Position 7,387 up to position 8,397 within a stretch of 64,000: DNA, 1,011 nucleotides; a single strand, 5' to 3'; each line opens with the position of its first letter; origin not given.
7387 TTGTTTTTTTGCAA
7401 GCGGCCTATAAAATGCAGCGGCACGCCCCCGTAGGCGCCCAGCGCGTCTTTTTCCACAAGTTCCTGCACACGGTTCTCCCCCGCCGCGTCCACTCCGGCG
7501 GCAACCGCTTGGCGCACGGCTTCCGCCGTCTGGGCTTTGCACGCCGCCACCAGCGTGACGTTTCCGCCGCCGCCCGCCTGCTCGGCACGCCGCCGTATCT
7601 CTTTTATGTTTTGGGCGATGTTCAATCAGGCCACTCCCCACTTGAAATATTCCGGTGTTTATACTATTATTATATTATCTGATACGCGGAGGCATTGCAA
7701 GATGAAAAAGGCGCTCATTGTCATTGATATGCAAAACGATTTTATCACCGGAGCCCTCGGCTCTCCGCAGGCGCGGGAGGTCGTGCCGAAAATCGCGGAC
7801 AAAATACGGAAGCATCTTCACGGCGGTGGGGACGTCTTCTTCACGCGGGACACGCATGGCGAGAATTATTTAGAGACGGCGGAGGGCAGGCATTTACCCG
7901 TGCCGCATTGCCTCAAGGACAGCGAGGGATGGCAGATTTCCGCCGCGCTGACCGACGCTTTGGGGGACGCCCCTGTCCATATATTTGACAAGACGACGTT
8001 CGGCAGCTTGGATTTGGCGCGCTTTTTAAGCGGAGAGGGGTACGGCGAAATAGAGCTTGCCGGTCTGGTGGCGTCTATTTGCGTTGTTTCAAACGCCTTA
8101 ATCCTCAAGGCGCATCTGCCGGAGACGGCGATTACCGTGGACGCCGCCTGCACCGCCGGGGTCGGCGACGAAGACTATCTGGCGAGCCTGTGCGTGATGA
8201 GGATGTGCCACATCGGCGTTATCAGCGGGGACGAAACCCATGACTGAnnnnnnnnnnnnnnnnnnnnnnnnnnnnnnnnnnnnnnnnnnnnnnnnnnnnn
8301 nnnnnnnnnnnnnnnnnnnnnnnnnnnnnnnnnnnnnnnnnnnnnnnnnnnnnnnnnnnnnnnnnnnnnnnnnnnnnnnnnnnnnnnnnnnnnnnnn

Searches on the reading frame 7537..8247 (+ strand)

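Call 58: search_protein_families(library=pfam, proteins=[window:7537-8247:+], max_evalue=0.001)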
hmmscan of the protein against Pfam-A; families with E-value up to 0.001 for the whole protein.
window:7537-8247:+ (236 aa): 1 family
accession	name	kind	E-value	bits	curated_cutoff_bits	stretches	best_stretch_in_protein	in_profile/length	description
PF00857.26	Isochorismatase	-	3.6e-23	83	27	1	59-230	2-172/175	Isochorismatase domain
